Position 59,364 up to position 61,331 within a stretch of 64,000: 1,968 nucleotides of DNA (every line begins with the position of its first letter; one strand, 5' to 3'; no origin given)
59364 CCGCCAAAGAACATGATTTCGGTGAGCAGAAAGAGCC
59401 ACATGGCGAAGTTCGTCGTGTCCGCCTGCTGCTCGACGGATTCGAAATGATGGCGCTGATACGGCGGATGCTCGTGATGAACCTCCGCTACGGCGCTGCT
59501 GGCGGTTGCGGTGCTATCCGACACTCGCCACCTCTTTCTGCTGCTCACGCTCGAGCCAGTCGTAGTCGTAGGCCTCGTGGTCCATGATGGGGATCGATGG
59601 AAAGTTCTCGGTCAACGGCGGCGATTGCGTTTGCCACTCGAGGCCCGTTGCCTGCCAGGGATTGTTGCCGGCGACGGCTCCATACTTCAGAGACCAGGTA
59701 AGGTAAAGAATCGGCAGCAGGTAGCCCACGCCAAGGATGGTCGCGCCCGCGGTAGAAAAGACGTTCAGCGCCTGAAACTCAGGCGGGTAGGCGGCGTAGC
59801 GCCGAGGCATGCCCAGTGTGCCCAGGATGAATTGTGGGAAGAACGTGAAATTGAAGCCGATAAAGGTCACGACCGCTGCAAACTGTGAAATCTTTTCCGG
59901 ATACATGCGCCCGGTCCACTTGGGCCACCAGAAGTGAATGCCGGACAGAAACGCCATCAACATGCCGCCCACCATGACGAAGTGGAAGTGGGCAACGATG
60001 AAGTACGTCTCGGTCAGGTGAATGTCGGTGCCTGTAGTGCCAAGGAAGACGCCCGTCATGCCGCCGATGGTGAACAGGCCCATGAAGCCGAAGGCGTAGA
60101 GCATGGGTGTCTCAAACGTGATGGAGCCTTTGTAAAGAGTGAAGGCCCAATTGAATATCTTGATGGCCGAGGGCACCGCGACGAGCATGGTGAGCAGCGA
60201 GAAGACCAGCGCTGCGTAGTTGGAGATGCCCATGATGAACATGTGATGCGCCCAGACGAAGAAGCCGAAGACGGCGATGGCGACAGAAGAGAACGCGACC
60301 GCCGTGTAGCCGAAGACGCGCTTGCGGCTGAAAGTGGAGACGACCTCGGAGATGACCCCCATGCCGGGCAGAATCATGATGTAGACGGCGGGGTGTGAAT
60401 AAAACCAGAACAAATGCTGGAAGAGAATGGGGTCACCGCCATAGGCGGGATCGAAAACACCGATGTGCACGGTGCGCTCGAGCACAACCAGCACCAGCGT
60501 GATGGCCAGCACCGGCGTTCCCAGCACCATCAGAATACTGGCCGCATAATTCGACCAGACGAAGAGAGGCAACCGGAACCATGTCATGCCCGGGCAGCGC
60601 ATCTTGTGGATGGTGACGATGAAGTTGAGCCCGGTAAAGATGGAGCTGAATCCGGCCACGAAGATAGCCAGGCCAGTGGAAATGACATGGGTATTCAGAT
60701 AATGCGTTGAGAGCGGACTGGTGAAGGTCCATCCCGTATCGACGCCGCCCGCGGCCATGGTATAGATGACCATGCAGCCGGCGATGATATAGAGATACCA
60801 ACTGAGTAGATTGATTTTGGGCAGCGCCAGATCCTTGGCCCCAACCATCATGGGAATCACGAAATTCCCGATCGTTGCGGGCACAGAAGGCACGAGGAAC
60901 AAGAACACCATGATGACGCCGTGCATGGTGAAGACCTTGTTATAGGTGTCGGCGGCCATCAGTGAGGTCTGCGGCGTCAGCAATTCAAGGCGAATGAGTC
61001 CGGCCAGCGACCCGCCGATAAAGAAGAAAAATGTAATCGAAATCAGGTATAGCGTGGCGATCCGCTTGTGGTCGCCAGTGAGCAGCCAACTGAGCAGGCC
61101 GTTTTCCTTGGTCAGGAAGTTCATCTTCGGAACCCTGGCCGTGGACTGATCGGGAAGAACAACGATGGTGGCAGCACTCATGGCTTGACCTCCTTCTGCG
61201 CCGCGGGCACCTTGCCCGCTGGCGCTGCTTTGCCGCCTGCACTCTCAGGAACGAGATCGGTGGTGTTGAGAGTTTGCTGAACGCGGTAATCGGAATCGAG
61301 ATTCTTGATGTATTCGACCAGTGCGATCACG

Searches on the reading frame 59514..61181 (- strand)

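Call 60: search_protein_families(library=pfam, proteins=[window:59514-61181:-], max_evalue=0.00001)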
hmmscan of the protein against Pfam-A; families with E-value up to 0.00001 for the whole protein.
window:59514-61181:- (555 aa): 1 family
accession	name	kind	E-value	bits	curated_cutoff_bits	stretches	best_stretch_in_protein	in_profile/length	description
PF00115.25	COX1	-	1.6e-141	472.6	34.8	1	40-482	1-436/436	Cytochrome C and Quinol oxidase polypeptide I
